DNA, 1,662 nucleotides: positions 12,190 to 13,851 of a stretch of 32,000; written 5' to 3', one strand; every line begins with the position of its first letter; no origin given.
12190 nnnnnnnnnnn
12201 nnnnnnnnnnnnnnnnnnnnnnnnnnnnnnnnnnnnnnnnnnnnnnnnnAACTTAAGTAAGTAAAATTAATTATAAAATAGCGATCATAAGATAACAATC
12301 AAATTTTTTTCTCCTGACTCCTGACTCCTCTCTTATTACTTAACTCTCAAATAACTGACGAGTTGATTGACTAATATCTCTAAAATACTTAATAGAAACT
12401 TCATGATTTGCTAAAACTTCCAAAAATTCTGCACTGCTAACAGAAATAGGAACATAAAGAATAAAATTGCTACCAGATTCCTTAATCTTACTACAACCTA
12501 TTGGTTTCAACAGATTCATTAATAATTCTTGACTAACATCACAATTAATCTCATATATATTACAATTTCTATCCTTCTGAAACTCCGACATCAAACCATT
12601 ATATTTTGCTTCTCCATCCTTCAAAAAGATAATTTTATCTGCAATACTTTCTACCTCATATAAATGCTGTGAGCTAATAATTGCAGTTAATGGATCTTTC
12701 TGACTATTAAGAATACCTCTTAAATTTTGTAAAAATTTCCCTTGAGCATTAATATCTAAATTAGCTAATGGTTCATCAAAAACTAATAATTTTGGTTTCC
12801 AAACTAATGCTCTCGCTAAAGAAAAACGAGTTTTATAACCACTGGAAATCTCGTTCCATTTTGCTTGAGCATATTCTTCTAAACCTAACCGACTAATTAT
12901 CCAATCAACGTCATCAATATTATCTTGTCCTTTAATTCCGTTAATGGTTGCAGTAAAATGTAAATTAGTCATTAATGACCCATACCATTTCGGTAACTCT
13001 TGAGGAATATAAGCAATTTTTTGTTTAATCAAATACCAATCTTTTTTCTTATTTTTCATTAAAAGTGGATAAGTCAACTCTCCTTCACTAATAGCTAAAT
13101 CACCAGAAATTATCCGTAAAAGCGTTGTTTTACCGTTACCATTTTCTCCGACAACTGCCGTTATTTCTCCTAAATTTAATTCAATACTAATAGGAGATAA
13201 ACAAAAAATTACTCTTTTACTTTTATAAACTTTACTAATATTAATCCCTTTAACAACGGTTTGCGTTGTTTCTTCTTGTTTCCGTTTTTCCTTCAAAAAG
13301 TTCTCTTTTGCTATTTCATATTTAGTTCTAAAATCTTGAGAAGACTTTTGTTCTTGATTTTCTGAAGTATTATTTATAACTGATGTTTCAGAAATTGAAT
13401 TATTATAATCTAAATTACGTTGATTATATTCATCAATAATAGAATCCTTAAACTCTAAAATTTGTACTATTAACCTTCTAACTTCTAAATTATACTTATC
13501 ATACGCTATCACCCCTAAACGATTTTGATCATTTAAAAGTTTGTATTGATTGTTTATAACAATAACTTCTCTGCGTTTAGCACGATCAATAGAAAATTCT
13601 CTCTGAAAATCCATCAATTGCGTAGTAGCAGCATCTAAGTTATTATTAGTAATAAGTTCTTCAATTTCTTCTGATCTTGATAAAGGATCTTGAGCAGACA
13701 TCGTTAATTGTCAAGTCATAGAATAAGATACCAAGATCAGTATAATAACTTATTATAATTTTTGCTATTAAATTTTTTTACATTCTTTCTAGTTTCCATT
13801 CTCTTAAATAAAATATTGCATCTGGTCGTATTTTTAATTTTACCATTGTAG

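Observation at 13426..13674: Same ~75-aa helical module at the N-termini of the ABC ATPase and the 223-aa protein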

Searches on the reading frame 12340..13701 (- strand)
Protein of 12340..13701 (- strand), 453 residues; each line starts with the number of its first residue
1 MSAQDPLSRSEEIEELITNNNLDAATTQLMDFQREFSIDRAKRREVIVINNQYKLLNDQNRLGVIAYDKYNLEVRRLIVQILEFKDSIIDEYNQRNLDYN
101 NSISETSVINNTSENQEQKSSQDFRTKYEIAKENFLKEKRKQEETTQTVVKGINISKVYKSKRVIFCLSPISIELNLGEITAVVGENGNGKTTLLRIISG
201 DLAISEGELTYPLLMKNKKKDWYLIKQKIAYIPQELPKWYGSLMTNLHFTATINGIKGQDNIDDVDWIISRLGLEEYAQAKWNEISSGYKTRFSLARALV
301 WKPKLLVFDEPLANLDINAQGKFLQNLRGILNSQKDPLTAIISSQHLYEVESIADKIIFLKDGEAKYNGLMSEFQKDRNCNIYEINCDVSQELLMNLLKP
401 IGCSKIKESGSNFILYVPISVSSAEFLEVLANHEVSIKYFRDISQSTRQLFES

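Call 4: search_protein_families(library=pfam, proteins=[window:12340-13701:-], max_evalue=1)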
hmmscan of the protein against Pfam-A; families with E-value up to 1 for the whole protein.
window:12340-13701:- (453 aa): 11 families
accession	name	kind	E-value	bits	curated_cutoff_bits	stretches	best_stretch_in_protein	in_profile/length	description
PF00005.33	ABC_tran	-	3.1e-24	86.5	25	1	168-313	1-137/137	ABC transporter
PF19964.5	EAD11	-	2.2e-10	40.8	26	1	11-86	4-77/80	Effector-associated domain 11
PF13304.12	AAA_21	-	0.00021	21.9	27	1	180-199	1-20/304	AAA domain, putative AbiEii toxin, Type IV TA system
PF13401.12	AAA_22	-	0.01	16.6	27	1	180-335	7-113/130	AAA domain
PF13175.12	AAA_15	-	0.011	15.8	32.1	1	173-198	17-43/374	AAA ATPase domain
PF13476.12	AAA_23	-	0.012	16.7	27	1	172-198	14-39/201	AAA domain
PF03193.22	RsgA_GTPase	-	0.025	14.9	30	1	130-208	60-136/174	RsgA GTPase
PF05729.18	NACHT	-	0.042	14.1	26.7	1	181-204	3-26/167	NACHT domain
PF25199.1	nSTAND_NTPase5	-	0.063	13.5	34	1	179-206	42-68/145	Novel STAND NTPase 5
PF13555.12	AAA_29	-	0.087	13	27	1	173-195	17-39/61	P-loop containing region of AAA domain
PF02463.25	SMC_N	-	0.64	9.9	40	1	179-198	25-44/220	RecF/RecN/SMC N terminal domain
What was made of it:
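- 13444..13671 (-): EAD11 domain, ABC-side subtype (aa 11-86 of the 453-aa protein). The AF2 four-helix unit spans aa 6-106. Pfam PF19964, E=2.2e-10, 40.8 bits against a cut-off of 26 (call 4).
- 12577..13260 (-): ABC nucleotide-binding domain (aa 148-375). It has Walker A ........, signature ISSGYK, Walker B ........, D-loop ANLD and H-loop SSQH. Pfam ABC_tran E=3e-24 (call 4).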

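Call 8: find_encoding_contigs(protein=window:12340-13701:-, flank=10000, max_places=6)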
Protein window:12340-13701:- (453 aa): no gene with exactly this product is on record in the collection.

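Call 15: find_homologous_proteins(query=window:12340-13701:-, max_evalue=1e-20)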
Query window:12340-13701:- (453 aa): 4089 proteins with E <= 1e-20 among 8000 candidates; the best 120 are listed.
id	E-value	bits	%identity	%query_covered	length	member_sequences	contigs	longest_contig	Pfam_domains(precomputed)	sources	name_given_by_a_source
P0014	9.0e-293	989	100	100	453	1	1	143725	PF00005.34,PF19964.6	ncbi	-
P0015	1.7e-245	833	83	100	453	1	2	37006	PF00005.34,PF19964.6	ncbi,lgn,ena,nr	ncbi:MAG: ATP-binding cassette domain-containing protein [Crocosphaera sp.]|nr:ATP-binding cassette 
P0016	8.7e-220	748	75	100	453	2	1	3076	PF00005.34,PF19964.6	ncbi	-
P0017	2.0e-213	727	73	100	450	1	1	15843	PF00005.34,PF19964.6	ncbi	ncbi:MAG: ATP-binding cassette domain-containing protein [Crocosphaera sp.]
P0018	1.7e-204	698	70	100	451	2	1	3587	PF00005.34,PF19964.6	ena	-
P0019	3.7e-139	483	51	100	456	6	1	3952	PF00005.34,PF19964.6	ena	-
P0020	4.2e-138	479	51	100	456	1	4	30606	PF00005.34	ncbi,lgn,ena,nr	ncbi:MAG: ABC transporter ATP-binding protein [Nostocaceae cyanobacterium]|nr:ABC transporter ATP-bi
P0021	3.0e-132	460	48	100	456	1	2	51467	PF00005.34,PF19964.6,PF13304.13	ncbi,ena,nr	ncbi:MAG: ATP-binding cassette domain-containing protein [Xenococcus sp. MO_188.B8]|nr:ATP-binding c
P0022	7.6e-131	455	68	67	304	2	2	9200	PF00005.34,PF19964.6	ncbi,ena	-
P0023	2.1e-129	451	50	100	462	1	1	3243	PF00005.34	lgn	-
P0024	4.0e-129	450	50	100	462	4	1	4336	PF00005.34,PF19964.6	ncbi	ncbi:MAG: ATP-binding cassette domain-containing protein [Nostoc sp.]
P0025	9.1e-128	445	50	100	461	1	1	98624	PF00005.34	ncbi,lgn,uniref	ncbi:ABC transporter ATP-binding protein [Nostoc sp.]|uniref:ABC transporter ATP-binding protein n=1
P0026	5.8e-127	443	49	100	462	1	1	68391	PF00005.34,PF19964.6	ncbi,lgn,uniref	ncbi:MAG: ABC transporter ATP-binding protein [Nostoc sp.]|uniref:ABC transporter ATP-binding protei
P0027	1.8e-126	441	49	100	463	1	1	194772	PF00005.34,PF13304.13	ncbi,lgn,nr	ncbi:MAG: ABC transporter ATP-binding protein [Aulosira sp. DedQUE10]|nr:ABC transporter ATP-binding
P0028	1.7e-124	434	48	99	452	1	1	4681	PF00005.34,PF13304.13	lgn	-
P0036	3.5e-118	414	48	100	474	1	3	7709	PF00005.34,PF19964.6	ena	-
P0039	1.8e-117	411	47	100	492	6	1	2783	PF00005.34,PF19964.6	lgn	-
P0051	6.7e-113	396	45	98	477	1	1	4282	PF00005.34,PF19964.6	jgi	jgi:ABC-2 type transport system ATP-binding protein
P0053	1.7e-112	395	46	100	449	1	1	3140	PF00005.34,PF19964.6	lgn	-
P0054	2.7e-112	394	46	98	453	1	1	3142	PF00005.34,PF19964.6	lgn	-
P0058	1.9e-111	391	45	98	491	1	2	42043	PF00005.34,PF19964.6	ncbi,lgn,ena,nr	ncbi:MAG: ATP-binding cassette domain-containing protein [Crocosphaera sp.]|nr:ATP-binding cassette 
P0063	1.4e-109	385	45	97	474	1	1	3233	PF00005.34,PF19964.6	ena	-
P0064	2.3e-109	385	44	97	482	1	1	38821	PF00005.34,PF19964.6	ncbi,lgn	ncbi:MAG: ATP-binding cassette domain-containing protein [Crocosphaera sp.]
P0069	1.8e-106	375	46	98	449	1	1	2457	PF00005.34,PF19964.6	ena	-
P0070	9.1e-106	373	44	98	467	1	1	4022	PF00005.34,PF19964.6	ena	-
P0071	1.7e-105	372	44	98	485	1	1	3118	PF00005.34,PF19964.6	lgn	-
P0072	1.8e-105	372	44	98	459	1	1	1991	PF00005.34,PF19964.6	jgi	-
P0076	1.8e-104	368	45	98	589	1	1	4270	PF00005.34,PF13676.12,PF13304.13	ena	-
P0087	4.5e-102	361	42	99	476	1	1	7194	PF00005.34,PF19964.6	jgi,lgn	-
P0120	3.5e-97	344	41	98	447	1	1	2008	PF00005.34,PF19964.6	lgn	-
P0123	5.0e-97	344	43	98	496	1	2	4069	PF00005.34,PF19964.6,PF13304.13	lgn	-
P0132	1.8e-95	339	43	98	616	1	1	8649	PF13365.13,PF00005.34,PF13304.13,PF00089.33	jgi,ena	-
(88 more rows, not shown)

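Call 17: find_encoding_contigs(protein=P0076, flank=10000, max_places=3)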
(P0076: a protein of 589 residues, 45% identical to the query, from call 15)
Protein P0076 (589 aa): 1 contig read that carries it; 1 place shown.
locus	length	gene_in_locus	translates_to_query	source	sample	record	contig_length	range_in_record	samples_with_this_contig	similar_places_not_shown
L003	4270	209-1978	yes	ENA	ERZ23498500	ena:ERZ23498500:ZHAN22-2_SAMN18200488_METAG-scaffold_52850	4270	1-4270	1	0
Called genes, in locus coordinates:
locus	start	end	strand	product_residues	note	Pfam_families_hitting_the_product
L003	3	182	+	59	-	?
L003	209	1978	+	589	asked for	PF13676:TIR_2, PF13304:AAA_21 (faint), PF00005:ABC_tran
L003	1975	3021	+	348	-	-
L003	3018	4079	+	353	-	-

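Call 18: find_encoding_contigs(protein=P0132, flank=10000, max_places=3)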
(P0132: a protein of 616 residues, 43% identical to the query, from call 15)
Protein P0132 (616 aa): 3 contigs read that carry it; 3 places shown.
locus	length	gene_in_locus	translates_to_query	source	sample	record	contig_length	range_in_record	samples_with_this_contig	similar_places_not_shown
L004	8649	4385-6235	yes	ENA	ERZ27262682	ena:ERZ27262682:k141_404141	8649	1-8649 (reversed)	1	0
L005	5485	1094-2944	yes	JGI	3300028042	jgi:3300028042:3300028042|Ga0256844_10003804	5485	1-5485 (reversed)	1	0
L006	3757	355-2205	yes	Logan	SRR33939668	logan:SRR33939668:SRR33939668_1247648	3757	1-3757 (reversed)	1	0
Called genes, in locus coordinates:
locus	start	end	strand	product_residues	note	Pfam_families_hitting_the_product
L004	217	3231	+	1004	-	PF12146:Hydrolase_4 (faint), PF00326:Peptidase_S9 (weak), PF03583:LIP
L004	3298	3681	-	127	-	PF01880:Desulfoferrodox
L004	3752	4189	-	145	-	PF14376:Haem_bd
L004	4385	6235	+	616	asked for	PF00089:Trypsin (faint), PF13365:Trypsin_2, PF13304:AAA_21 (faint), PF00005:ABC_tran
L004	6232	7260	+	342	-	-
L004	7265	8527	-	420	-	PF02127:Peptidase_M18, PF05343:Peptidase_M42 (weak)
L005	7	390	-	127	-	PF01880:Desulfoferrodox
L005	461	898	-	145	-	PF14376:Haem_bd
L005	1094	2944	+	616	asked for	PF00089:Trypsin (faint), PF13365:Trypsin_2, PF13304:AAA_21 (faint), PF00005:ABC_tran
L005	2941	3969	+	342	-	-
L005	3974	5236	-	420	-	PF02127:Peptidase_M18, PF05343:Peptidase_M42 (weak)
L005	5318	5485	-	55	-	?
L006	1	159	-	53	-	?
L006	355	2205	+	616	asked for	PF00089:Trypsin (faint), PF13365:Trypsin_2, PF13304:AAA_21 (faint), PF00005:ABC_tran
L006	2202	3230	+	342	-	-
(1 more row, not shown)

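Call 19: find_encoding_contigs(protein=P0026, flank=10000, max_places=3)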
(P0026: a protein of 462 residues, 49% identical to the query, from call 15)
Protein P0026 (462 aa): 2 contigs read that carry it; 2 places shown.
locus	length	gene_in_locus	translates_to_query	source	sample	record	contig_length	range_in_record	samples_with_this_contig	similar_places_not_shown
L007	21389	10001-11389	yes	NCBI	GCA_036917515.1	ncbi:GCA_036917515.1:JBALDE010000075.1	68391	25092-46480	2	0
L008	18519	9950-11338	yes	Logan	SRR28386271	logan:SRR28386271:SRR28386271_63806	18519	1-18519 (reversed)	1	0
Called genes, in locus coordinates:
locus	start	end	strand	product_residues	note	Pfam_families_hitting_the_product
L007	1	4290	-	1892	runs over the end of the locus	PF00069:Pkinase, PF03109:ABC1 (faint), PF07714:PK_Tyr_Ser-Thr, PF13191:AAA_16, PF01590:GAF, PF13185:GAF_2, PF02518:HATPase_c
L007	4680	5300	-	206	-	PF00072:Response_reg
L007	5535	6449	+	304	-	PF04055:Radical_SAM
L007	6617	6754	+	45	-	PF08078:PsaX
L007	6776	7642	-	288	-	PF02653:BPD_transp_2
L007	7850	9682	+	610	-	PF00512:HisKA, PF02518:HATPase_c, PF00072:Response_reg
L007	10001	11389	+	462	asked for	PF19964:EAD11 (weak), PF00005:ABC_tran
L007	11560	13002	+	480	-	-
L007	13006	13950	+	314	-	PF19964:EAD11, PF12770:CHAT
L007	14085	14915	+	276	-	PF02540:NAD_synthase (faint)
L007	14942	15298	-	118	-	PF16156:DUF4864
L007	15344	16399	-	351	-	PF13472:Lipase_GDSL_2, PF00657:Lipase_GDSL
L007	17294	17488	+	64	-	-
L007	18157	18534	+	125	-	-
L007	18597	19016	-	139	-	PF01797:Y1_Tnp (weak)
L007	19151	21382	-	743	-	PF00223:PsaA_PsaB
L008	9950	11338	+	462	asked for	PF19964:EAD11 (weak), PF00005:ABC_tran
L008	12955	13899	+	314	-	PF19964:EAD11, PF12770:CHAT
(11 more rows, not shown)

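Call 21: search_protein_families(library=padloc, proteins=[window:12340-13701:-], max_evalue=0.01)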
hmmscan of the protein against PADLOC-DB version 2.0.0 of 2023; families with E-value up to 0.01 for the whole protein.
window:12340-13701:- (453 aa): 14 families
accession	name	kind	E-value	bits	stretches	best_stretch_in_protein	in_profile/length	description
PDLC04135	mad3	-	8.8e-22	76.1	2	279-364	258-341/374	mads_3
PDLC04140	mad8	-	6.2e-08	30.5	1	168-229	17-67/314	mads_8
PDLC02914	ATPase-Toprim_I-B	-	1e-07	29.6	2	171-198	18-45/443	-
PDLC04734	PDC-M62A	-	1.4e-06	25.6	1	176-230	58-112/597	-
PDLC04164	AriA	-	7.3e-06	23.7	0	178-205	27-54/253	-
PDLC00290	PtuA1|PtuA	-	2e-05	22.2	1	172-226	18-71/414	AAA ATPase domain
PDLC04541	PDC-M25A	-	0.00027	18.2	1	172-208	15-51/380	-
PDLC02980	AriA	-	0.00034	18.7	1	180-200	1-21/304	-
PDLC02335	AbiLi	-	0.0005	17.2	0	128-198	51-96/326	AbiLi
PDLC02979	AriA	-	0.00098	17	1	173-198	17-43/373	-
PDLC00269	PtuA1|PtuA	-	0.0027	15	0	181-199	35-53/446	AAA ATPase domain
PDLC00310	PtuA1|PtuA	-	0.0069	13.5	0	168-199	14-44/443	AAA ATPase domain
PDLC00304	PtuA1|PtuA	-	0.008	13.4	1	179-200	40-61/444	AAA ATPase domain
PDLC04242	PDC-M01A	-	0.0089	12.3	0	180-212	218-252/566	-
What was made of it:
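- Closest known: ABC-ATPase anti-phage systems. Different: The mad3 hit reflects generic ABC similarity (call 21).
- Tried and rejected: The PADLOC mad3 hit is treated as generic ABC similarity (call 21).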

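Call 22: search_protein_families(library=ncbifam, proteins=[window:12340-13701:-], max_evalue=0.01)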
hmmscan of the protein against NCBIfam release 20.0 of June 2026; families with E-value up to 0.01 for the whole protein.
window:12340-13701:- (453 aa): 182 families (the best 25 are shown)
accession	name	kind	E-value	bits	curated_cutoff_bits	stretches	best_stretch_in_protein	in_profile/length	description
NF000355.4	ribo_prot_ABC_F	equivalog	6.5e-40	137.4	380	2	150-374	3-202/499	ribosomal protection-like ABC-F family protein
TIGR02315.1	ABC_phnC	equivalog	1.4e-30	106.5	266.1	1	154-384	6-243/243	phosphonate ABC transporter ATP-binding protein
TIGR03522.1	GldA_ABC_ATP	equivalog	1.9e-30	106.3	402.6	1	153-404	6-250/301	gliding motility-associated ABC transporter ATP-binding subunit GldA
TIGR03864.1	PQQ_ABC_ATP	hypoth_equivalog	1.1e-27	97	302.25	1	154-381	6-226/236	ABC transporter, ATP-binding subunit, PQQ-dependent alcohol dehydrogenase system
TIGR03740.1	galliderm_ABC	subfamily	2e-27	96.3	309.75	1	154-373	5-210/223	lantibiotic protection ABC transporter ATP-binding subunit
TIGR04520.1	ECF_ATPase_1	equivalog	1.3e-26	93.6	315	1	154-396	5-246/269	energy-coupling factor transporter ATPase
TIGR02142.1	modC_ABC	equivalog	1.8e-26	93.2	285.05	1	171-383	16-228/353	molybdenum ABC transporter ATP-binding protein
TIGR04521.1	ECF_ATPase_2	equivalog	1.8e-25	89.6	330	1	157-394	8-253/279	energy-coupling factor transporter ATPase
NF040933.2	ABC_arch_GlcV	equivalog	2.3e-25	89.2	450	1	153-374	6-229/357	glucose ABC transporter ATP-binding protein GlcV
NF010068.0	PRK13548.1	equivalog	2.5e-25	89.1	261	1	155-391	11-248/261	heme ABC transporter ATP-binding protein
NF043075.1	MMSYN1_0197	equivalog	2.6e-25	89.1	550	1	153-370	6-216/341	spermidine/putrescine ABC transporter ATP-binding protein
NF047568.1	PSM_export_PmtC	equivalog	3.7e-25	89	375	1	154-448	5-278/290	phenol-soluble modulin export ABC transporter ATP-binding protein PmtC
TIGR01189.1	ccmA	equivalog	5.3e-25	88.2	131.6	1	166-332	14-175/198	heme ABC exporter ATP-binding protein CcmA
TIGR02673.1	FtsE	equivalog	1e-24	87.5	264.85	1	154-363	6-213/214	cell division ATP-binding protein FtsE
NF033858.1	ABC2_perm_RbbA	equivalog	1.6e-24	85.9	1050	1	152-373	269-483/909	ribosome-associated ATPase/putative transporter RbbA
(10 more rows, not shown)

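Call 27: find_related_loci(query=A1, collection=genome_contigs, flank=8000)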
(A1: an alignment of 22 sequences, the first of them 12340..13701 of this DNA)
Query A1 (453 aa) in genome_contigs; peptide patterns used: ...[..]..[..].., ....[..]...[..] (x = any residue, [..] = any of these).
600 stretches matched a pattern (row limit reached: there are more); 584 encode a relative of the query (tblastn E <= 1e-3); the best 80 are kept; 80 distinct loci.
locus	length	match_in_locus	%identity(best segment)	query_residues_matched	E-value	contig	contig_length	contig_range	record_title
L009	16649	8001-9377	50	1-453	2e-137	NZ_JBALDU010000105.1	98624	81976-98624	MAG: Nostoc sp. isolate P2164 bin 3 NODE_107_length_98624_cov_15.920480, whole genome shotgun sequence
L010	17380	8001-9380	49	1-453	3e-136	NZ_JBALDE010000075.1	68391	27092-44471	MAG: Nostoc sp. isolate P12650 bin 7 NODE_133_length_68391_cov_93.346916, whole genome shotgun sequence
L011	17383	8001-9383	44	12-452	2e-118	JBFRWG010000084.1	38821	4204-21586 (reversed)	MAG: Crocosphaera sp. isolate 06_in_wi_poop_bin.3 06InWiPooB3_c_000001371364, whole genome shotgun sequence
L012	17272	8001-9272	41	1-451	1e-107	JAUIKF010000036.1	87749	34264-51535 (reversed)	MAG: Bacteroidia bacterium isolate Co_bin.347 NODE_2400_length_87749_cov_6.931262, whole genome shotgun sequence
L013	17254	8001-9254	42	9-451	3e-107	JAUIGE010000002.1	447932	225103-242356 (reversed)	MAG: Bacteroidia bacterium isolate Co_bin.136 NODE_163_length_447932_cov_3.036261, whole genome shotgun sequence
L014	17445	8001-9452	41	4-451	4e-107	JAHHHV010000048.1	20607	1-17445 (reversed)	MAG: Pegethrix bostrychoides GSE-TBD4-15B scaffold_172_c1, whole genome shotgun sequence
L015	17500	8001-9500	41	5-451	4e-105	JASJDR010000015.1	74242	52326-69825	MAG: Xenococcus sp. MO_188.B8 MO_188.c_188, whole genome shotgun sequence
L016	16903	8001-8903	53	148-451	2e-98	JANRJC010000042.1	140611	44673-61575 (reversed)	MAG: Bacteroidia bacterium isolate bins.86 k141_2115156, whole genome shotgun sequence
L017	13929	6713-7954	41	9-451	4e-96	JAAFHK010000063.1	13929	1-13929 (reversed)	MAG: Cytophagales bacterium isolate bin70.metabat.ball.157 WN_Cytophagales_3_scaffold_63, whole genome shotgun sequence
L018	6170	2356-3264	50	148-451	2e-95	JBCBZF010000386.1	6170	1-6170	MAG: Bacteroidota bacterium isolate P01_A01_bin.108 k141_1228897_length_6170_cov_9.0007, whole genome shotgun sequence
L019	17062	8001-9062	46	105-452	6e-95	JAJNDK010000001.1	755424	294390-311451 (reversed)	MAG: Bacteroidetes bacterium isolate C_No_T20_B_bin.3 scaffold_2, whole genome shotgun sequence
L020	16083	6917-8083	39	12-452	6e-94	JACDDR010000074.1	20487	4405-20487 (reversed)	MAG: Bacteroidetes bacterium isolate MGR_bin339 SD2901_NODE_798_length_20487_cov_0.996906, whole genome shotgun sequence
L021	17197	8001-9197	41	12-452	1e-93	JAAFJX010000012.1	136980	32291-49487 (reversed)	MAG: Cytophagales bacterium isolate bin21.maxbin.ball.014 WN_Cytophagales_2_scaffold_75, whole genome shotgun sequence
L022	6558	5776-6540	57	136-391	1e-91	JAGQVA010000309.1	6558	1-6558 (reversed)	MAG: Bacteroidetes bacterium isolate HKST-UBA03 NODE_310_length_6558_cov_4.291930, whole genome shotgun sequence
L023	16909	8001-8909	49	149-452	2e-91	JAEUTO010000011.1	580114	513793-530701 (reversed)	MAG: Bacteroidia bacterium isolate new MAG-331 k141_4235205, whole genome shotgun sequence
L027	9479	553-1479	48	141-452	7e-90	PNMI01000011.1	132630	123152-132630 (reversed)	MAG: Sphingobacteriaceae bacterium isolate FW.025 FD_1000067_132630, whole genome shotgun sequence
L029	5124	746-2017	36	9-451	1e-89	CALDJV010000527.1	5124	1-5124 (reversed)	MAG TPA_asm: uncultured Cytophagaceae bacterium isolate SRR6490003_bin.60_CONCOCT_v1.1_MAG genome assembly, contig: ERZ7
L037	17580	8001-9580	47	1-451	6e-87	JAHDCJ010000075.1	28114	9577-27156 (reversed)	MAG: Saprospiraceae bacterium isolate MAG-131 RZ_4721, whole genome shotgun sequence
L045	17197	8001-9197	38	20-452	8e-79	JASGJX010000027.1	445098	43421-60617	MAG: Chryseolinea sp. isolate 5N518 JMF-2111-06-0005.ont.bin.518_26, whole genome shotgun sequence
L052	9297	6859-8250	42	9-451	6e-75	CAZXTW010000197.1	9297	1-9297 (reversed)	MAG TPA_asm: uncultured Roseivirgaceae bacterium isolate SRP135972_co2_271 genome assembly, contig: NODE_9597_length_929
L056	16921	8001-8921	42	147-452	3e-74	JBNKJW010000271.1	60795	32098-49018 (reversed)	MAG: Bacteroidales bacterium isolate H2.bin.10.orig k141_194863, whole genome shotgun sequence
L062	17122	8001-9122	39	64-453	1e-73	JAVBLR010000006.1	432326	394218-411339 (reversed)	MAG: Bacteroidales bacterium isolate EPI_MAG_00028 c_000008411775, whole genome shotgun sequence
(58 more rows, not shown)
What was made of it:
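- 12343..12564 (-): C-terminal alpha/beta regulatory-type domain (aa 380-453) ending in the family signature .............. The signature was used to retrieve at least 584 loci (call 27).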

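Call 45: search_protein_families(library=pfam, proteins=[L003:1975-3021:+, L003:3018-4079:+, L004:6232-7260:+, L007:11560-13002:+, L011:9392-10402:+, L014:9476-10576:+, L015:9518-10627:+, L012:9280-10575:+, L019:9076-10599:+, L037:9583-10695:+], max_evalue=1)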
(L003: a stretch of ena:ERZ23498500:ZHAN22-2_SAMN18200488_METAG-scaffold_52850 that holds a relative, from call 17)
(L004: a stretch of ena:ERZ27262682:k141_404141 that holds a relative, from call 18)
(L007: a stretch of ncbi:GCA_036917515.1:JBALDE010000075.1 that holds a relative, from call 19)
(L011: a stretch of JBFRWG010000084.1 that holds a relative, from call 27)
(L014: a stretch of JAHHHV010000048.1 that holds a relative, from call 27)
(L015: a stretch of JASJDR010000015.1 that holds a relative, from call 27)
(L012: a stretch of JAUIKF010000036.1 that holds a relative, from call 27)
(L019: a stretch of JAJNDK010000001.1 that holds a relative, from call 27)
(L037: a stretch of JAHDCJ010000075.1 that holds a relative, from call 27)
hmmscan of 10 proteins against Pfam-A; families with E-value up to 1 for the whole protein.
L003:1975-3021:+ (348 aa): 1 family
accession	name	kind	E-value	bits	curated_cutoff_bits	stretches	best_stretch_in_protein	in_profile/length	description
PF02527.21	GidB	-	0.028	14.2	27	1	171-208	16-54/184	rRNA small subunit methyltransferase G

L003:3018-4079:+ (353 aa): 0 families

L004:6232-7260:+ (342 aa): 0 families

L007:11560-13002:+ (480 aa): 0 families

L011:9392-10402:+ (336 aa): 2 families
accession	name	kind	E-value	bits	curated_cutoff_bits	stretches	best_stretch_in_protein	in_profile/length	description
PF09516.16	RE_CfrBI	-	0.0026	17.6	25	1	172-271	15-116/257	CfrBI restriction endonuclease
PF01616.22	Orbi_NS3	-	0.0087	16.1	27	1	117-162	67-111/179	Orbivirus NS3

L014:9476-10576:+ (366 aa): 1 family
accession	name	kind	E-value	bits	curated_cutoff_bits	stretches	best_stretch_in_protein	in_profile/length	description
PF19868.4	DUF6341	-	0.051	13.7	26.4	1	70-94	17-41/50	Family of unknown function (DUF6341)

L015:9518-10627:+ (369 aa): 1 family
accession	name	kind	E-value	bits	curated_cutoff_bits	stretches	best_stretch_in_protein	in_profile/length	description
PF15448.11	NTS_2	-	0.25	12.3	25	0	136-158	6-28/50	N-terminal segments of P. falciparum erythrocyte membrane protein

L012:9280-10575:+ (431 aa): 1 family
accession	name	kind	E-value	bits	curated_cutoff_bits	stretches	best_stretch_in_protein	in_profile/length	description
PF17353.8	DUF5381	-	0.15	12.3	26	1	281-331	16-66/170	Family of unknown function (DUF5381)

L019:9076-10599:+ (507 aa): 0 families

L037:9583-10695:+ (370 aa): 0 families
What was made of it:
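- On ABC transporter (complete system): None of 11 tested partners matches any Pfam family (calls 4, 45).
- Closest known: Signalling and mechanotransmission ABC systems. Different: The membrane partner here belongs to no known permease family (calls 4, 45).
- Closest known: Type V. Different: The membrane protein has no detectable sequence relation to ABC-2 permeases (call 45).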
